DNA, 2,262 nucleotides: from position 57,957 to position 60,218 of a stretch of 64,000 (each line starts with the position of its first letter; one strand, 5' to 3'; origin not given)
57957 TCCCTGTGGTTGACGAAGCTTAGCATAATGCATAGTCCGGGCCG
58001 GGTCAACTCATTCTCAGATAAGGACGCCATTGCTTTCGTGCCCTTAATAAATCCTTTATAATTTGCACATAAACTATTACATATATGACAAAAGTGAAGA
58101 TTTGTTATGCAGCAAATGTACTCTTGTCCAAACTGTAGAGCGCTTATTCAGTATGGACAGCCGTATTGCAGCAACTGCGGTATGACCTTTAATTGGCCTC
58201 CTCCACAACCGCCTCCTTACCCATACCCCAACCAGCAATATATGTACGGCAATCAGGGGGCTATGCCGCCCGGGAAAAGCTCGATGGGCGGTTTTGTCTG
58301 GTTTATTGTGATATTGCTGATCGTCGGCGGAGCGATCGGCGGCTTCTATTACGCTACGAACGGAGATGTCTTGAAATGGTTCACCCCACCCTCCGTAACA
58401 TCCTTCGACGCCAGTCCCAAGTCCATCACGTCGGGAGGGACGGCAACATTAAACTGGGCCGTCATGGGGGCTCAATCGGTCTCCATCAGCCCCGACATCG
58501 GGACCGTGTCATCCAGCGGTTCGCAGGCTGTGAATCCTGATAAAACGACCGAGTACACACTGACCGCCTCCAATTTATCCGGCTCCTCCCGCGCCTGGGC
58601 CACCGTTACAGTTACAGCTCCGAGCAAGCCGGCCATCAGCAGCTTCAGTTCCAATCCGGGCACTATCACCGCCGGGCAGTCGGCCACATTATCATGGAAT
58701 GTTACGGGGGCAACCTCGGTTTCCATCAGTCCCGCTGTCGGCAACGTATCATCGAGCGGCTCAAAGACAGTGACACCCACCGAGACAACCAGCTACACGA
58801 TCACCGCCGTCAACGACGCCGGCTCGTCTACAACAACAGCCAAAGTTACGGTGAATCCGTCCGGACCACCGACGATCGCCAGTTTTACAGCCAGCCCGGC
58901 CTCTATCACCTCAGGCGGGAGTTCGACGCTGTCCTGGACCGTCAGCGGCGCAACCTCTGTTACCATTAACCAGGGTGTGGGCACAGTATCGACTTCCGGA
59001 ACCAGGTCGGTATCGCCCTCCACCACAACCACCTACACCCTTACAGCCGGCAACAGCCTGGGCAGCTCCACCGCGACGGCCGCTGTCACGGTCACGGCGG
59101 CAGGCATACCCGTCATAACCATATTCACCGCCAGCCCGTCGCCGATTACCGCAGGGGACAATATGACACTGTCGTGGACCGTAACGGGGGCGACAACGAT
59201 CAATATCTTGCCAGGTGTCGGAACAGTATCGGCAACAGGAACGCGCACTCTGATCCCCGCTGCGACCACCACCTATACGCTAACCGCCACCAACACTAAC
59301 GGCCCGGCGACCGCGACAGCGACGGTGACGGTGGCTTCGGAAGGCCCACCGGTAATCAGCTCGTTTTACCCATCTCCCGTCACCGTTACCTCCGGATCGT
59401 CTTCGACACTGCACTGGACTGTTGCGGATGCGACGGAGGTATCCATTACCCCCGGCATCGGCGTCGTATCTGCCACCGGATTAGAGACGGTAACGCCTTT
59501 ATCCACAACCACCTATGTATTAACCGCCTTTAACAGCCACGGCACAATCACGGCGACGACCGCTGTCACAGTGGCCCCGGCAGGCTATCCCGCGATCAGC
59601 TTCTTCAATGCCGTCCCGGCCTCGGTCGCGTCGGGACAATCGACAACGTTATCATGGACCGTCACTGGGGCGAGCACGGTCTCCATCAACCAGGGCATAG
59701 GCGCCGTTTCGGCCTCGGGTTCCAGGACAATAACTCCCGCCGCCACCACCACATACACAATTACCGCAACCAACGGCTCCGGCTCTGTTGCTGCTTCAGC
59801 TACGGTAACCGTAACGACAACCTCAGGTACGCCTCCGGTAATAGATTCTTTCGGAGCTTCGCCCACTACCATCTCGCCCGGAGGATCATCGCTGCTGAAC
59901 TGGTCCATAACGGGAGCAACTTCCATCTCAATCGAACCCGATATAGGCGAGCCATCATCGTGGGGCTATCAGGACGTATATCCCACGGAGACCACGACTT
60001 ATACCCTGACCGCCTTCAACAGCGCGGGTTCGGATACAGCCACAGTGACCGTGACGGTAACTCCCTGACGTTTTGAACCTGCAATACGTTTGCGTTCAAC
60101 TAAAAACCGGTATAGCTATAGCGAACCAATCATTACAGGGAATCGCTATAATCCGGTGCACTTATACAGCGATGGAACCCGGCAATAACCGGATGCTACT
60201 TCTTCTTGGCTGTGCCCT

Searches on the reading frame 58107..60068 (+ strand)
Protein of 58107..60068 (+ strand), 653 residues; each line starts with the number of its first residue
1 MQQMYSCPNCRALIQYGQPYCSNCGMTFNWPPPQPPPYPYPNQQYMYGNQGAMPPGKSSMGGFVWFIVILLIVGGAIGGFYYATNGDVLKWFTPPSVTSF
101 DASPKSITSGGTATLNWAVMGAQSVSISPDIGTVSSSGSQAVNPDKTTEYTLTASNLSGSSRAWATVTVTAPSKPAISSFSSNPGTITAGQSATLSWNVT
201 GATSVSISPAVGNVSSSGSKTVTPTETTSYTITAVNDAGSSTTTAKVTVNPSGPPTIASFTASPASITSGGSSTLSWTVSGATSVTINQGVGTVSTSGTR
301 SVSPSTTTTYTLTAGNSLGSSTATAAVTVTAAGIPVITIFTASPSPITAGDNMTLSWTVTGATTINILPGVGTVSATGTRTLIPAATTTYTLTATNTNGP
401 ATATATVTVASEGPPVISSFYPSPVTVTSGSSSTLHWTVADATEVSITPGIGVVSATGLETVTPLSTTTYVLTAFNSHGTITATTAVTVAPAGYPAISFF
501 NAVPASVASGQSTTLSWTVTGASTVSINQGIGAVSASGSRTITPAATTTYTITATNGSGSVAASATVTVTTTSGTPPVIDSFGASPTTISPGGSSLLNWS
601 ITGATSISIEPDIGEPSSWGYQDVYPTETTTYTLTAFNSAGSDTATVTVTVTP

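Call 51: search_protein_families(library=pfam, proteins=[window:58107-60068:+], max_evalue=0.00001)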
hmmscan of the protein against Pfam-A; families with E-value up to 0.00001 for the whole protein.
window:58107-60068:+ (653 aa): 2 families
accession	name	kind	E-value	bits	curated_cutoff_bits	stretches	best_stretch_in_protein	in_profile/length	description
PF07679.22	I-set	-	1.6e-17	63.8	23.7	0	623-651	62-90/90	Immunoglobulin I-set domain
PF05506.17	PLipase_C_C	-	2.4e-07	32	24.4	0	387-442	11-59/80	Bacterial phospholipase C, C-terminal domain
